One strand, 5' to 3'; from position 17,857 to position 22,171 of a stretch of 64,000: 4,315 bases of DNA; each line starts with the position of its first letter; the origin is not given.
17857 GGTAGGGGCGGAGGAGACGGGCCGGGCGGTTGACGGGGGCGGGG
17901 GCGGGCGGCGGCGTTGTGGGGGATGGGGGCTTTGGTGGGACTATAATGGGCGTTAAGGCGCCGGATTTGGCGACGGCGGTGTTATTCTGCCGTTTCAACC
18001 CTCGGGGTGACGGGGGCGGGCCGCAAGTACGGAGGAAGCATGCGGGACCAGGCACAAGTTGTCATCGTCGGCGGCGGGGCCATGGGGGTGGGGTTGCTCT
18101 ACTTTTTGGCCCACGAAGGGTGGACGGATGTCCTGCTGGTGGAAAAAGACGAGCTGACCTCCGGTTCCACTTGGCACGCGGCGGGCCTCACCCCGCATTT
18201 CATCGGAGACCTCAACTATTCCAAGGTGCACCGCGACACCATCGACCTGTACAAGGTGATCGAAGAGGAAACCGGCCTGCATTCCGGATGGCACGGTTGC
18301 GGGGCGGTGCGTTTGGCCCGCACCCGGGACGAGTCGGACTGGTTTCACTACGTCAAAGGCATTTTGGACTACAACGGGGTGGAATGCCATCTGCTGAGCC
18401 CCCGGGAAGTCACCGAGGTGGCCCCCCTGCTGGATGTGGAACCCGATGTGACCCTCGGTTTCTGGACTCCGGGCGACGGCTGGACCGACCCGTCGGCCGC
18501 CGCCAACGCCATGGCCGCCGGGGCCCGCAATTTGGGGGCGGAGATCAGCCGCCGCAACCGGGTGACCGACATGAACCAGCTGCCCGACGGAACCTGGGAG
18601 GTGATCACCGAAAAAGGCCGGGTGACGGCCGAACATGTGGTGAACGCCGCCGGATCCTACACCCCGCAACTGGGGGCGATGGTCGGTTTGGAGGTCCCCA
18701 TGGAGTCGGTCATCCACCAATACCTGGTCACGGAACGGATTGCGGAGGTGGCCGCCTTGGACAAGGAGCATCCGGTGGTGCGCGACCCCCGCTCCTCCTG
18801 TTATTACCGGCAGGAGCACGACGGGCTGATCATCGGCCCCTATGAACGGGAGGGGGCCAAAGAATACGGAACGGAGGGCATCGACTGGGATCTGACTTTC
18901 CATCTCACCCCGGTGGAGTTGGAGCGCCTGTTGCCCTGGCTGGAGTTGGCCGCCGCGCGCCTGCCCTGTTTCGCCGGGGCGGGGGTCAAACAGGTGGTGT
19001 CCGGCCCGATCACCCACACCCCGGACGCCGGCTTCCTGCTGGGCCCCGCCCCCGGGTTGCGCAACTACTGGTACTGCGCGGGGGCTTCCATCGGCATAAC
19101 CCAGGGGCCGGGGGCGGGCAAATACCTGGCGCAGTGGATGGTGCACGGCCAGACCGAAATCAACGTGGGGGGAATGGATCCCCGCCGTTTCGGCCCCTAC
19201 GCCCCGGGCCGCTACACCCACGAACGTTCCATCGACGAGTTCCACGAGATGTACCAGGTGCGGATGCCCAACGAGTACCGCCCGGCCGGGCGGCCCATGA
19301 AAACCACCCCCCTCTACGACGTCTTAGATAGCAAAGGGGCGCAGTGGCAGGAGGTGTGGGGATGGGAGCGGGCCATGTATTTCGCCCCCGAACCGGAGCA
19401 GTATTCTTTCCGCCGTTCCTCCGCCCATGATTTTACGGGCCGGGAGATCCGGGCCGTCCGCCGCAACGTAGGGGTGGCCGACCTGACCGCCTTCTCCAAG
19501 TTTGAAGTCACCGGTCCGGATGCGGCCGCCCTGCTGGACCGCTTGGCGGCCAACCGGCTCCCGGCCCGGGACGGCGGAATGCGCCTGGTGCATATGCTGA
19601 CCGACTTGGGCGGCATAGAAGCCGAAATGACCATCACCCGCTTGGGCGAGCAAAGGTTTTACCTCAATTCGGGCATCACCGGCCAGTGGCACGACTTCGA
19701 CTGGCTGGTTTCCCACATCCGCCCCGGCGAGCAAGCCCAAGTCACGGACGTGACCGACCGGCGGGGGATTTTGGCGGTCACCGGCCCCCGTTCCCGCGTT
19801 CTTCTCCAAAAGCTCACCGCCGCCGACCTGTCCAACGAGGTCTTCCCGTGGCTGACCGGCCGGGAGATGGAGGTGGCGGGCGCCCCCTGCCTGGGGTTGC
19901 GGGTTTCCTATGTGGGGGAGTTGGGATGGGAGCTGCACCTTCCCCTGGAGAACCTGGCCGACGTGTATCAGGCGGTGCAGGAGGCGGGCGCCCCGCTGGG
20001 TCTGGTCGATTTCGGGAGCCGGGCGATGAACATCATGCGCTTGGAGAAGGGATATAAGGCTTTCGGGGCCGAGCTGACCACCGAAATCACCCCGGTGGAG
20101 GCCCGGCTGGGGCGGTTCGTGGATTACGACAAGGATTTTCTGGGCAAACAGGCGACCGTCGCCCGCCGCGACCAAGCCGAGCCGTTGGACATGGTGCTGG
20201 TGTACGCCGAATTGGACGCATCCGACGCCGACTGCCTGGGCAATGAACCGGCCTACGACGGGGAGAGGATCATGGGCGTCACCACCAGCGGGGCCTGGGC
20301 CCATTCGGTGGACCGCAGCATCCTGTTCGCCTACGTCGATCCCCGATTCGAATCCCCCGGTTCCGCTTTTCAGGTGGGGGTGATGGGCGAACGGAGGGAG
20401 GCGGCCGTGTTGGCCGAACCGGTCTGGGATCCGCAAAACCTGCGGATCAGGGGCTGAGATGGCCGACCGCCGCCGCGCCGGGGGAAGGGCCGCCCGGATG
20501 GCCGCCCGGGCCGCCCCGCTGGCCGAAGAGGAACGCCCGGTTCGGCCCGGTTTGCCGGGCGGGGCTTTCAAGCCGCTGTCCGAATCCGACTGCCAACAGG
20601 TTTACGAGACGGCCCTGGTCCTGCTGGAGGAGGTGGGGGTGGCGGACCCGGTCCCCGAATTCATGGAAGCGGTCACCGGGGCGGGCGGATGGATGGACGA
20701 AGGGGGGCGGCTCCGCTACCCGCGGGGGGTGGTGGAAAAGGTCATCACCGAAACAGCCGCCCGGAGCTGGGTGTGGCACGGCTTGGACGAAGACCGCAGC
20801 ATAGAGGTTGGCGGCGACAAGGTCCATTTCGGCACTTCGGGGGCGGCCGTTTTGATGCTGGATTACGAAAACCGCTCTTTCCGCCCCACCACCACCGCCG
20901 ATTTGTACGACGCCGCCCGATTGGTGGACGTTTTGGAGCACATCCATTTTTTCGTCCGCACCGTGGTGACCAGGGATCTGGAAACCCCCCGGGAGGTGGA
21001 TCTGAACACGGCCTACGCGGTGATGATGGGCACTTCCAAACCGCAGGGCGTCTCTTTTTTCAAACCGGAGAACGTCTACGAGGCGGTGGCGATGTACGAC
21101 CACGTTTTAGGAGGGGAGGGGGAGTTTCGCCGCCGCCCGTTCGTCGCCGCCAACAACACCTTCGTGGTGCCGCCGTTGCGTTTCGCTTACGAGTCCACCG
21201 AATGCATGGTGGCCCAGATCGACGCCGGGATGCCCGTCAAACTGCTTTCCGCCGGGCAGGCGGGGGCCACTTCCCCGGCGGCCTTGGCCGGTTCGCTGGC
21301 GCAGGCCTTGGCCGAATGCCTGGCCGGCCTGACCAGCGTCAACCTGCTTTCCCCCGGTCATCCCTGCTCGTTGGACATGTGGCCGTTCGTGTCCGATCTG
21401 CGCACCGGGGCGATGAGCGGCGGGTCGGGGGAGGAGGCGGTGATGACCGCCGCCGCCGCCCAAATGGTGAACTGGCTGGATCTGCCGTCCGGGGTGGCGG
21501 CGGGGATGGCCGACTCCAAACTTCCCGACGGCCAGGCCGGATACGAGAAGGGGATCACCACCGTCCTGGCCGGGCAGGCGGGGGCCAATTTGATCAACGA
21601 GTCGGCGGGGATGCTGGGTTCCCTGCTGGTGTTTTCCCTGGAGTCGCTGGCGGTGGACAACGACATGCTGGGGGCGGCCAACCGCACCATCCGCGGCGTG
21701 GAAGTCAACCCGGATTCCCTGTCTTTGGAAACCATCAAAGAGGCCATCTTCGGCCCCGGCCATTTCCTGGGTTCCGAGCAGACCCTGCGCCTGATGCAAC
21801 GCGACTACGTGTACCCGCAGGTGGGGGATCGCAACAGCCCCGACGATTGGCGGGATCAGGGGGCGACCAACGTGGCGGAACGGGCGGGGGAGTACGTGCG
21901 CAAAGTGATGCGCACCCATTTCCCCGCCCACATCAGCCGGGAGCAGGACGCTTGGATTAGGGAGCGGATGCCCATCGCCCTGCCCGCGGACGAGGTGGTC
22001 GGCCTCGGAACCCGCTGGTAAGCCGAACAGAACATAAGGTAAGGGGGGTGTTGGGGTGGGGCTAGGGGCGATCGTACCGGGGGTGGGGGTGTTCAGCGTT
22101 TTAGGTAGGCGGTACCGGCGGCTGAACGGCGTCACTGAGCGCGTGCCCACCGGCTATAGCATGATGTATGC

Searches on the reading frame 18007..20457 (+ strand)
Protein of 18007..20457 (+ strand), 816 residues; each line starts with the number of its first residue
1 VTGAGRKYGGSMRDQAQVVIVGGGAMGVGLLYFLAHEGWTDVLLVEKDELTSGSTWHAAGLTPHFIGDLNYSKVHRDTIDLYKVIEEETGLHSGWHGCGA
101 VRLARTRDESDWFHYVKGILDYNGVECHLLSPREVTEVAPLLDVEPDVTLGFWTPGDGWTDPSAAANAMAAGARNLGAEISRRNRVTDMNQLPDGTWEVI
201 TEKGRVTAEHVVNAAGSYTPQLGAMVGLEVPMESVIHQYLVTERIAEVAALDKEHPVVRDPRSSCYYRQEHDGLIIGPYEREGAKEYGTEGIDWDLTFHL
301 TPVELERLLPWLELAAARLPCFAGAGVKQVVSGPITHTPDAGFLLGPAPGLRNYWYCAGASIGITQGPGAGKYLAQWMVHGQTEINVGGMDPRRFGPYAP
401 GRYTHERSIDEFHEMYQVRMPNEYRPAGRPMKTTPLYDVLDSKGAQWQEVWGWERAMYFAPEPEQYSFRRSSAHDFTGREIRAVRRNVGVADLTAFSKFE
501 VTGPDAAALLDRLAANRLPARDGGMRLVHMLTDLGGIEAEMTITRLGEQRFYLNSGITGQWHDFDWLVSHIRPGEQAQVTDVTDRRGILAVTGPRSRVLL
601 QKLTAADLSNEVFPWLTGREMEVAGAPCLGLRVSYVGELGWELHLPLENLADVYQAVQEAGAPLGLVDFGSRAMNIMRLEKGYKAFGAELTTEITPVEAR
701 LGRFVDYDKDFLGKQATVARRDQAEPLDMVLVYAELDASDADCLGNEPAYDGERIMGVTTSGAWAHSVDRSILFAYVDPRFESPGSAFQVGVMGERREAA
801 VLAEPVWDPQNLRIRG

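Call 68: search_protein_families(library=pfam, proteins=[window:18007-20457:+], max_evalue=0.001)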
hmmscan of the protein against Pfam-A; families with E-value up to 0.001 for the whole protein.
window:18007-20457:+ (816 aa): 6 families
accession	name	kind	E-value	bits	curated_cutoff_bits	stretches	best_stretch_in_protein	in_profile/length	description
PF01571.26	GCV_T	-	5.7e-73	245.8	25.6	1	436-703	1-254/255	Aminomethyltransferase folate-binding domain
PF01266.30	DAO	-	2.8e-63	215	27.9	1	18-377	2-353/353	FAD dependent oxidoreductase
PF08669.17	GCV_T_C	-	1.9e-13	50.6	25.9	1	731-808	3-80/80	Glycine cleavage T-protein C-terminal barrel domain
PF16350.10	FAO_M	-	1.9e-11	44.4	27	1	380-433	1-55/56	FAD dependent oxidoreductase central domain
PF13738.12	Pyr_redox_3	-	3.3e-06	27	30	0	177-222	95-140/305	Pyridine nucleotide-disulphide oxidoreductase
PF01494.25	FAD_binding_3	-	0.00017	21.4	22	0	16-287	2-226/349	FAD binding domain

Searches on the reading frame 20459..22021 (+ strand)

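Call 68: search_protein_families(library=pfam, proteins=[window:20459-22021:+], max_evalue=0.001)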
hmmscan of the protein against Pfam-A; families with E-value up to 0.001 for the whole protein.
window:20459-22021:+ (520 aa): 1 family
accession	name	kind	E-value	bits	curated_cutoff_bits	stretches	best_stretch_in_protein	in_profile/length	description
PF06253.16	MTTB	-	4.5e-101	338.8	25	1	6-499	1-487/500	Trimethylamine methyltransferase (MTTB)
